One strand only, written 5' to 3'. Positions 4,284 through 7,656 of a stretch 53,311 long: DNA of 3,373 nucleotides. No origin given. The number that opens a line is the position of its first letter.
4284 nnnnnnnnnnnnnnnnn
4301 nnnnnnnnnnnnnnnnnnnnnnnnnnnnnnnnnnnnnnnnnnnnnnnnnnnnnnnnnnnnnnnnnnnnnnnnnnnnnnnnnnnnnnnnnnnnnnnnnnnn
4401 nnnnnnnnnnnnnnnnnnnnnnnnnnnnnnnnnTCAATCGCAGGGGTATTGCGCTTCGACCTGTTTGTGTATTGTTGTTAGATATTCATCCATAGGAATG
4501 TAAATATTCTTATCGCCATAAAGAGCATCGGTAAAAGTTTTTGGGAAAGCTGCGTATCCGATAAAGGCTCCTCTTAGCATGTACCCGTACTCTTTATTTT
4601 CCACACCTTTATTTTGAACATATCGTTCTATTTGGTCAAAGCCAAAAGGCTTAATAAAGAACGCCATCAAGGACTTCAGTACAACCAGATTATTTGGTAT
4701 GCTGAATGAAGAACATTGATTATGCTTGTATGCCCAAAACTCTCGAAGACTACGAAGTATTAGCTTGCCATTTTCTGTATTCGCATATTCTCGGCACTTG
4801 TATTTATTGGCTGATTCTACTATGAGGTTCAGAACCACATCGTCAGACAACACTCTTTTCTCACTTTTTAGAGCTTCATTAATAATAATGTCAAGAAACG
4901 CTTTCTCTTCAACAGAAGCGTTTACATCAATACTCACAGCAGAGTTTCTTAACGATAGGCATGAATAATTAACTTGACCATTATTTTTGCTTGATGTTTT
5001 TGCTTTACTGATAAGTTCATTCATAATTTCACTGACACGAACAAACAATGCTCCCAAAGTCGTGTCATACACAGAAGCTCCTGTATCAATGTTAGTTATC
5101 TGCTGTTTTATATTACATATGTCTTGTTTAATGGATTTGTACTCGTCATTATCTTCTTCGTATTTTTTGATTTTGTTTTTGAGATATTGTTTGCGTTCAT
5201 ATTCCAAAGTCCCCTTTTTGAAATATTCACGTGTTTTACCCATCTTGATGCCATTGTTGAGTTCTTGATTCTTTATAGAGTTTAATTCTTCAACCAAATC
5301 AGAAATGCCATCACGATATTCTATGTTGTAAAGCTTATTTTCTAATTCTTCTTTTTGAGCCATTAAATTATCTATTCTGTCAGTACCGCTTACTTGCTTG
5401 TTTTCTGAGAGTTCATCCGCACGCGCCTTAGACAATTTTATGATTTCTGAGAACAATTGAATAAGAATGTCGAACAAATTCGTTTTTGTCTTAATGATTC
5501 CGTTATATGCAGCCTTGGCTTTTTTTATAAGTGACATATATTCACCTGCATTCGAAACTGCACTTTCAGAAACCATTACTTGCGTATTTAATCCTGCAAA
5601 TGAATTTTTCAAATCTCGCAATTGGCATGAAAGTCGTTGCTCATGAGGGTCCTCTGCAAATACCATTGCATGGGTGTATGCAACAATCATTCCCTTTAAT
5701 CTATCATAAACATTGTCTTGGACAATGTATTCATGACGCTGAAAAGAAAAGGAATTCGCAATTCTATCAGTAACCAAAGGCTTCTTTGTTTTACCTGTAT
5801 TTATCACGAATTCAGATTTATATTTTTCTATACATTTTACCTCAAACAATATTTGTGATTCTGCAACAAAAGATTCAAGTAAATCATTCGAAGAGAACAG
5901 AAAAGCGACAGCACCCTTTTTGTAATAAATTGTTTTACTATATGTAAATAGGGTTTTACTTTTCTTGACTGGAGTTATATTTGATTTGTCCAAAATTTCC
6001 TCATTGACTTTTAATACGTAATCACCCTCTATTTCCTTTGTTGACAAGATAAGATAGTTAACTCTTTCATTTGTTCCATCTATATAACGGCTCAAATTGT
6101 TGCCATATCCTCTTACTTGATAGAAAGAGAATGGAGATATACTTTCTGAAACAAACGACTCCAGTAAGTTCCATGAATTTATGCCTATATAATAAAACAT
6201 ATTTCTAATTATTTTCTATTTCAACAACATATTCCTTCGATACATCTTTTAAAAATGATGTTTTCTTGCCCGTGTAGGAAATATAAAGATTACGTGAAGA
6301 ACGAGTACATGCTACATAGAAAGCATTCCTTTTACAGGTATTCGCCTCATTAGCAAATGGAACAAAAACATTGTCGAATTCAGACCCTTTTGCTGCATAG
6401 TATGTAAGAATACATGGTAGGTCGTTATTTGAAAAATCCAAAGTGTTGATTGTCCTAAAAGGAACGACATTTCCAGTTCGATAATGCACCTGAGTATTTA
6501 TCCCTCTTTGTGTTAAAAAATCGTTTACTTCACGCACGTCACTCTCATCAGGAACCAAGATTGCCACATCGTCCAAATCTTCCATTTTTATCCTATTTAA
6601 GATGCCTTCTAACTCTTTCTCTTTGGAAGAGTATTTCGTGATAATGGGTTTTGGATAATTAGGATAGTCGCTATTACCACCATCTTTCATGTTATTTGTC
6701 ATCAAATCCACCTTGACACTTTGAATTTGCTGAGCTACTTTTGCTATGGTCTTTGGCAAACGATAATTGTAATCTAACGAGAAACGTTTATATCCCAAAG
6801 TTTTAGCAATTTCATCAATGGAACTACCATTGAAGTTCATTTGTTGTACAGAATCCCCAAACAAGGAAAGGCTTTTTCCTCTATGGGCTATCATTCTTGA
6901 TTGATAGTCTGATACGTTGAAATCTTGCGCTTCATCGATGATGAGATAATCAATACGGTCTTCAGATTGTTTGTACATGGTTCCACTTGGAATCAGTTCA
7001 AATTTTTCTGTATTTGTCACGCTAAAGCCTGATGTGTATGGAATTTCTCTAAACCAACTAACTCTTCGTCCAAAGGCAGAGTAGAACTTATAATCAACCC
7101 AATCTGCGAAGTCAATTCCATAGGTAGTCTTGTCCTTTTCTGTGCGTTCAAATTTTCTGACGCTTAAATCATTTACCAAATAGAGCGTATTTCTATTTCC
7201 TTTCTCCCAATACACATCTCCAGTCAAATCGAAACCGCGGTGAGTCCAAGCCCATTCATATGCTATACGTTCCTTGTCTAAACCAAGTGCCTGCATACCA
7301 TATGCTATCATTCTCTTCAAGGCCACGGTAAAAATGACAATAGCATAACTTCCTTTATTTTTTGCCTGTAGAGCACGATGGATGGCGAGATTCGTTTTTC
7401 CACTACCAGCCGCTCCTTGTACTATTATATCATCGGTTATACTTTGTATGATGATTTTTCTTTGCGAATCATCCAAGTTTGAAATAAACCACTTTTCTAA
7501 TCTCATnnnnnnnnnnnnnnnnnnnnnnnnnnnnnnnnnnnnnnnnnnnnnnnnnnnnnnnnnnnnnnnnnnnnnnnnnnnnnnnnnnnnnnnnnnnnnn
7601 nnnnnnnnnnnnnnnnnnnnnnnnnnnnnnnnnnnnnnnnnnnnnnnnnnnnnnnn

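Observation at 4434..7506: Compact SF1 helicase-like ATPase plus 588-aa orphan protein: candidate uncharacterised two-gene defence module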

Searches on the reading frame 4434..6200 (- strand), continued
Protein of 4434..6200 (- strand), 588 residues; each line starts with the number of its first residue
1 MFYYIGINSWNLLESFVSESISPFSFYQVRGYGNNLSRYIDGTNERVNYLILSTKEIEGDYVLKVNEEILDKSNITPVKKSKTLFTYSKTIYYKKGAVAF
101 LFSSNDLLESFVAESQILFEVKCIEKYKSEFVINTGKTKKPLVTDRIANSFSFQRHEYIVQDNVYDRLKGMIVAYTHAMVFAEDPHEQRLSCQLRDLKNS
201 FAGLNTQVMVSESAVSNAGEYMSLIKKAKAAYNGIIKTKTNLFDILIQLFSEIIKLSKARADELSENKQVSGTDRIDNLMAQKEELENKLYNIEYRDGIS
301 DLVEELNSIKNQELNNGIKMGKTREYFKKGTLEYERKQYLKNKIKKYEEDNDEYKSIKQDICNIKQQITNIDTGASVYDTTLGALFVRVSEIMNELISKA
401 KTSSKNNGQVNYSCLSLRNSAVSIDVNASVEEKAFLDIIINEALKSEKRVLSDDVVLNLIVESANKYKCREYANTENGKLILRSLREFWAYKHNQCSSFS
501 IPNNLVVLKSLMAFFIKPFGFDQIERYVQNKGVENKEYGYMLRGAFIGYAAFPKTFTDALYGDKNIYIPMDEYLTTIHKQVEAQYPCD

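Call 49: find_encoding_contigs(protein=P0409, flank=8000, max_places=2)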
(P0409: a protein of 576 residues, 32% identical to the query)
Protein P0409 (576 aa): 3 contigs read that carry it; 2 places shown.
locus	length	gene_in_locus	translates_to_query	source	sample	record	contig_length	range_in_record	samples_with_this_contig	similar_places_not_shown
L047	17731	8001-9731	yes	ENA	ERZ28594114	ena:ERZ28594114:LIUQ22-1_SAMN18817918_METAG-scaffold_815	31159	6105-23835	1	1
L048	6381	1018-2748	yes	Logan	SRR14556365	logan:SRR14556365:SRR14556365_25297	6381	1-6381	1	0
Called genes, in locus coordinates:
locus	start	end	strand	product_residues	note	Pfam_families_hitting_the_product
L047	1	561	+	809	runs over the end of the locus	PF07676:PD40 (faint)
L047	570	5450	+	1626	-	PF01364:Peptidase_C25, PF07705:CARDB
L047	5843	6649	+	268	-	PF08242:Methyltransf_12 (faint)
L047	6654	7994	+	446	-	PF00580:UvrD-helicase (faint), PF01443:Viral_helicase1 (faint), PF13361:UvrD_C (weak), PF13538:UvrD_C_2 (weak)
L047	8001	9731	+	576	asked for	-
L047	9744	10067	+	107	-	-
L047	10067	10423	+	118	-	-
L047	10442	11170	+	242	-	-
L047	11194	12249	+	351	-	PF08902:DUF1848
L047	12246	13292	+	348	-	-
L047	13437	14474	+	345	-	PF17761:DUF1016_N, PF06250:YhcG_C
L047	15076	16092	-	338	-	PF11751:PorP_SprF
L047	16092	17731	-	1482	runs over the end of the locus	PF25778:DUF7948, PF00801:PKD, PF18911:PKD_4, PF13573:SprB, PF13585:CHU_C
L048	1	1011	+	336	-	?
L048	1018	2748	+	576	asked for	-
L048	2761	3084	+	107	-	-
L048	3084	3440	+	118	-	-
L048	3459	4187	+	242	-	-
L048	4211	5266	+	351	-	PF08902:DUF1848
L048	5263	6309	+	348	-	-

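Call 77: search_protein_families(library=padloc, proteins=[L044:9890-11626:+, L044:11623-12246:+, L005:5552-7012:+, L005:7014-7916:+, L042:9839-10228:+, L042:6611-7999:+, L024:5663-6994:+, L047:9744-10067:+, L047:10442-11170:+, L047:12246-13292:+], max_evalue=0.001)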
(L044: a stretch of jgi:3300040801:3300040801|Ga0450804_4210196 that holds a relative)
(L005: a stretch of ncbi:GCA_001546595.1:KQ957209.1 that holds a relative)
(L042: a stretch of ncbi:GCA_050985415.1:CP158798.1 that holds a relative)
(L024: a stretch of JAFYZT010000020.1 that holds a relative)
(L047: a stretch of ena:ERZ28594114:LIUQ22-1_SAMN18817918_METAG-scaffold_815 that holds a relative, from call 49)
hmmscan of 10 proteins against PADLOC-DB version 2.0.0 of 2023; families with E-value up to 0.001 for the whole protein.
L044:9890-11626:+ (578 aa): 62 families (the best 25 are shown)
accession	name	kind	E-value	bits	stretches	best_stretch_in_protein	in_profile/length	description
PDLC03756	RT_UG19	-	5.8e-117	390.1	1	5-564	3-522/562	DRT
PDLC03759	RT_UG21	-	2.8e-48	162.9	1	12-355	5-332/503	DRT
PDLC03771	RT_UG32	-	1.4e-34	117.7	1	68-318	87-312/521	DRT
PDLC03749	RT_UG13a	-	1.2e-33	115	1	26-398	36-390/589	DRT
PDLC01136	RT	-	3.7e-33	113.1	2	152-293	120-248/263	RT (reverse transcriptase)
PDLC03785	RT_UG9_large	-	5.6e-28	95.6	1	50-306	281-517/772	DRT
PDLC03773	RT_UG34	-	6e-26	89.4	1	56-523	61-476/512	DRT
PDLC03772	RT_UG33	-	6.3e-25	86.1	1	65-312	58-284/490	DRT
PDLC03758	RT_UG20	-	7.8e-25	85.9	1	46-291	47-269/511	DRT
PDLC03783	Drt8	-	9.6e-25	85.9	1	13-474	6-432/493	DRT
PDLC03754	RT_UG17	-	2.9e-24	83.7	1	143-294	110-261/429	DRT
PDLC03766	Drt9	-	1.6e-22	78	2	153-335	150-324/488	DRT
PDLC03750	RT_UG13b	-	2.7e-22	77.4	1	44-313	35-306/430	DRT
PDLC03786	RT_UG9_small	-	1.2e-21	75.2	1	55-295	55-284/541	DRT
PDLC03761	RT_UG23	-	1.6e-21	74.5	1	48-294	42-266/489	DRT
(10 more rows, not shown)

L044:11623-12246:+ (207 aa): 1 family
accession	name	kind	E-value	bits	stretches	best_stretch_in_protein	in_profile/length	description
PDLC03792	RTas1465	-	2e-16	58.4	1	37-200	39-200/211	DRT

L005:5552-7012:+ (486 aa): 60 families (the best 25 are shown)
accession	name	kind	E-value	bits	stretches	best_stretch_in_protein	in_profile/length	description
PDLC02959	RT-Protease_XI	-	5.1e-102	340.4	1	44-382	20-326/510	single gene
PDLC02960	RT-Protease_XI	-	3.2e-101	337.8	1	45-377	19-328/506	single gene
PDLC02961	RT-TIR_XII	-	3.1e-94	314.5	2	192-369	154-332/475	single gene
PDLC02962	RT-TIR_XII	-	7.3e-93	310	2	192-371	152-334/478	single gene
PDLC02968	RT-Toprim_I-C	-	1.5e-86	289.4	1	40-368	6-311/529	single gene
PDLC02965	RT-Toprim_I-C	-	1.5e-85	286.1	1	40-368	6-311/529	single gene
PDLC02956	RT_XIII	-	4.2e-81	271.3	1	50-392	133-434/469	-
PDLC02966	RT-Toprim_I-C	-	1.9e-69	232.7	1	45-354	31-322/568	single gene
PDLC02963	RT-Toprim_I-C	-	7.4e-69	230.8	1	46-353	27-316/552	single gene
PDLC02945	RT_III-A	-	3.9e-68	228.2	1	20-356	46-350/362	-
PDLC02967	RT-Toprim_I-C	-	4.6e-68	228.3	2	192-303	154-266/549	single gene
PDLC02946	RT_III-A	-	6.6e-67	224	2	192-360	170-323/330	-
PDLC02964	RT-Toprim_I-C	-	2.1e-66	222.8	2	192-302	155-266/554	single gene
PDLC02943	RT_III-A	-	6.3e-64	213.9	2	192-355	158-307/322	-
PDLC02944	RT_III-A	-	3.6e-61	206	1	60-409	68-403/597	-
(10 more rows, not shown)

L005:7014-7916:+ (300 aa): 0 families

L042:9839-10228:+ (129 aa): 0 families

L042:6611-7999:+ (462 aa): 38 families (the best 25 are shown)
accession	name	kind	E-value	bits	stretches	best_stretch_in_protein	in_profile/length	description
PDLC00122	GajB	-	7.7e-20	69.3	3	392-456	419-490/502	UrvD helicase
PDLC03802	RTasHel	-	4.8e-18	63.3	2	209-345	194-324/675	DRT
PDLC01087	C3a187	-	1.1e-17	62.1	2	207-446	319-546/559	NERD+UvrD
PDLC00114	GajB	-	1.8e-16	57.9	2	207-365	215-381/635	UrvD helicase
PDLC00107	GajB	-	5.9e-16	56.2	1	209-360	217-371/587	UrvD helicase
PDLC00117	GajB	-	3.3e-15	53.6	2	210-362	221-377/604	UrvD helicase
PDLC00132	GajB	-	4.8e-15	53.2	1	209-331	216-334/625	UrvD helicase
PDLC00103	GajB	-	7.6e-12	42.9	1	397-447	522-580/612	UrvD helicase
PDLC00104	GajB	-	2.3e-10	37.8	0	13-49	6-40/574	UrvD helicase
PDLC00129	GajB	-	1e-09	35.6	1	210-353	229-366/594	UrvD helicase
PDLC00135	GajB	-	1.3e-09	35.5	1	208-299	170-265/603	UrvD helicase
PDLC00148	GajB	-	2.8e-09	34.4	0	25-67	2-44/369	UrvD helicase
PDLC00127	GajB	-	6.5e-09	32.8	1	207-352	201-354/594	UrvD helicase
PDLC00123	GajB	-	8.6e-09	32.5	1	210-353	179-323/540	UrvD helicase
PDLC03813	RTasNERD-Hel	-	6.5e-08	30.1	1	14-63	213-265/519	DRT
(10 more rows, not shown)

L024:5663-6994:+ (443 aa): 25 families
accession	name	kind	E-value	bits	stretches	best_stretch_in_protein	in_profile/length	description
PDLC00132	GajB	-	5.7e-17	59.6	1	196-320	216-336/625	UrvD helicase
PDLC00107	GajB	-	2.9e-16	57.2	1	194-357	215-381/587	UrvD helicase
PDLC03802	RTasHel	-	7.3e-16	56.1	1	196-340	194-332/675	DRT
PDLC00122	GajB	-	3.4e-11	40.7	0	14-47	7-39/502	UrvD helicase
PDLC00117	GajB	-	7e-11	39.3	1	197-352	221-380/604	UrvD helicase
PDLC01087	C3a187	-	3e-10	37.6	1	193-423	318-543/559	NERD+UvrD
PDLC00114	GajB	-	5.7e-10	36.4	1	193-349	214-378/635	UrvD helicase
PDLC00129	GajB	-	1.4e-07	28.5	1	197-342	229-368/594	UrvD helicase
PDLC00106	GajB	-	2.6e-07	27.5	0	197-278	208-293/577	UrvD helicase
PDLC00123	GajB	-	4.1e-07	27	1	197-343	179-326/540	UrvD helicase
PDLC00103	GajB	-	1.2e-06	25.7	0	385-429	530-582/612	UrvD helicase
PDLC00104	GajB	-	1e-05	22.5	0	16-47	8-38/574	UrvD helicase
PDLC00148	GajB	-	1.1e-05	22.6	0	186-235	141-191/369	UrvD helicase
PDLC02372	Nhi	-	3.5e-05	20.6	0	17-62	192-236/470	-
PDLC00111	GajB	-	3.9e-05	20.5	0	198-282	203-289/625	UrvD helicase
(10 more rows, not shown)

L047:9744-10067:+ (107 aa): 0 families

L047:10442-11170:+ (242 aa): 0 families

L047:12246-13292:+ (348 aa): 0 families

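Call 78: search_protein_families(library=ncbifam, proteins=[L001:9807-9995:+, L044:9890-11626:+, L005:5552-7012:+, L024:8743-9792:+, L042:9839-10228:+, L024:4854-5666:+], max_evalue=0.01)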
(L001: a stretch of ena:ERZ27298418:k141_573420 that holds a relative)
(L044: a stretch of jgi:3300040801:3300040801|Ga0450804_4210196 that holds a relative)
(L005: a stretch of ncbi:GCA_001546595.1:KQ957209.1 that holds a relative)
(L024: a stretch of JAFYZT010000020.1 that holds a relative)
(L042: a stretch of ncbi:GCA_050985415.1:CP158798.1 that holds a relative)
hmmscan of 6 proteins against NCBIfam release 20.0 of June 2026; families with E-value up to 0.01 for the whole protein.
L001:9807-9995:+ (62 aa): 0 families

L044:9890-11626:+ (578 aa): 7 families
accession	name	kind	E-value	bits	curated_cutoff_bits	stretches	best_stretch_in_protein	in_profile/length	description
TIGR04416.1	group_II_RT_mat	equivalog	3.7e-29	101.9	300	2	152-336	115-297/353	group II intron reverse transcriptase/maturase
NF041747.1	Drt3a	equivalog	2.2e-15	56.9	200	1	150-308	100-257/412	antiviral reverse transcriptase Drt3a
NF041750.1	Drt5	equivalog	2.4e-13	49.9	550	1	143-318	111-276/484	antiviral reverse transcriptase Drt5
NF041746.1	Drt2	equivalog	1.4e-11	44.3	390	1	214-310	220-318/416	antiviral reverse transcriptase Drt2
NF041749.1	Drt4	equivalog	1.4e-10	40.8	450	1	149-307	124-285/489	antiviral reverse transcriptase Drt4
NF038233.2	retron_St85_RT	exception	2.4e-10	40.2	235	1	161-288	89-211/289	retron St85 family RNA-directed DNA polymerase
NF042941.1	Retron_TIR_antiphage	equivalog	5.2e-06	25.5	600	1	158-256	89-182/464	TIR domain-containing anti-phage reverse transcriptase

L005:5552-7012:+ (486 aa): 6 families
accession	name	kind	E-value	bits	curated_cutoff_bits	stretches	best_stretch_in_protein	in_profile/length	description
NF042941.1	Retron_TIR_antiphage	equivalog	6.9e-83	279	600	2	192-367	139-322/464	TIR domain-containing anti-phage reverse transcriptase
NF038237.1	retron_Ec67_fus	exception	3.6e-73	246.9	450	1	43-356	21-321/572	retron Ec67 family RNA-directed DNA polymerase/endonuclease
NF038233.2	retron_St85_RT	exception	2.1e-55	188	235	1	57-309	20-257/289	retron St85 family RNA-directed DNA polymerase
TIGR04416.1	group_II_RT_mat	equivalog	4.4e-15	55.7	300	1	62-275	53-256/353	group II intron reverse transcriptase/maturase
NF041747.1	Drt3a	equivalog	4.6e-08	32.8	200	1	119-272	104-239/412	antiviral reverse transcriptase Drt3a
NF041746.1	Drt2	equivalog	4.9e-08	32.6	390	1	139-272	175-300/416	antiviral reverse transcriptase Drt2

L024:8743-9792:+ (349 aa): 1 family
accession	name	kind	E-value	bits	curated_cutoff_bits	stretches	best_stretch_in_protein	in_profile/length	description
NF033668.1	rSAM_PA0069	hypoth_equivalog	0.0025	16.9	360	0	281-329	25-79/348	PA0069 family radical SAM protein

L042:9839-10228:+ (129 aa): 1 family
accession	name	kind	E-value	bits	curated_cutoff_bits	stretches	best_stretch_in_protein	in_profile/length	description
NF005937.0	PRK07983.1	equivalog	2.2e-06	27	202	1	6-47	170-209/220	exodeoxyribonuclease X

L024:4854-5666:+ (270 aa): 2 families
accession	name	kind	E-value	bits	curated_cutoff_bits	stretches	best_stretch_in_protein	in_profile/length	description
TIGR02072.1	BioC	equivalog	0.0026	17.6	184.95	1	73-156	33-104/244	malonyl-ACP O-methyltransferase BioC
TIGR00740.1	TIGR00740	equivalog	0.0034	17.1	193.3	1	68-143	48-118/239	carboxy-S-adenosyl-L-methionine synthase CmoA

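Call 94: find_encoding_contigs(protein=P0059, flank=5000, max_places=3)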
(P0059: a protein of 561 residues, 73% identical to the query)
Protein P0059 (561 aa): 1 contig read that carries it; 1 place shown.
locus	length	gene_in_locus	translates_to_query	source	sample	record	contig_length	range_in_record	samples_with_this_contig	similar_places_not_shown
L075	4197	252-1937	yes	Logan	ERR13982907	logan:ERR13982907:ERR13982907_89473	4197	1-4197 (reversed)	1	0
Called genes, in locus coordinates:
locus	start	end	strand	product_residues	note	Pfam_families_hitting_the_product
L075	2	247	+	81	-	?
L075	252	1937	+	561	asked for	PF20016:ThsA_Macro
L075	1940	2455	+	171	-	PF08937:ThsB_TIR (weak)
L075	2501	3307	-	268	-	PF00589:Phage_integrase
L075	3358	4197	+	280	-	?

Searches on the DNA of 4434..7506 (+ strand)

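Call 17: search_dna_similar(query=window:4434-7506:+, collection=plasmids, mode=distant)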
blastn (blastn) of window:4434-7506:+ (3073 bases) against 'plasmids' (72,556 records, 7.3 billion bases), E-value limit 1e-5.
No match.
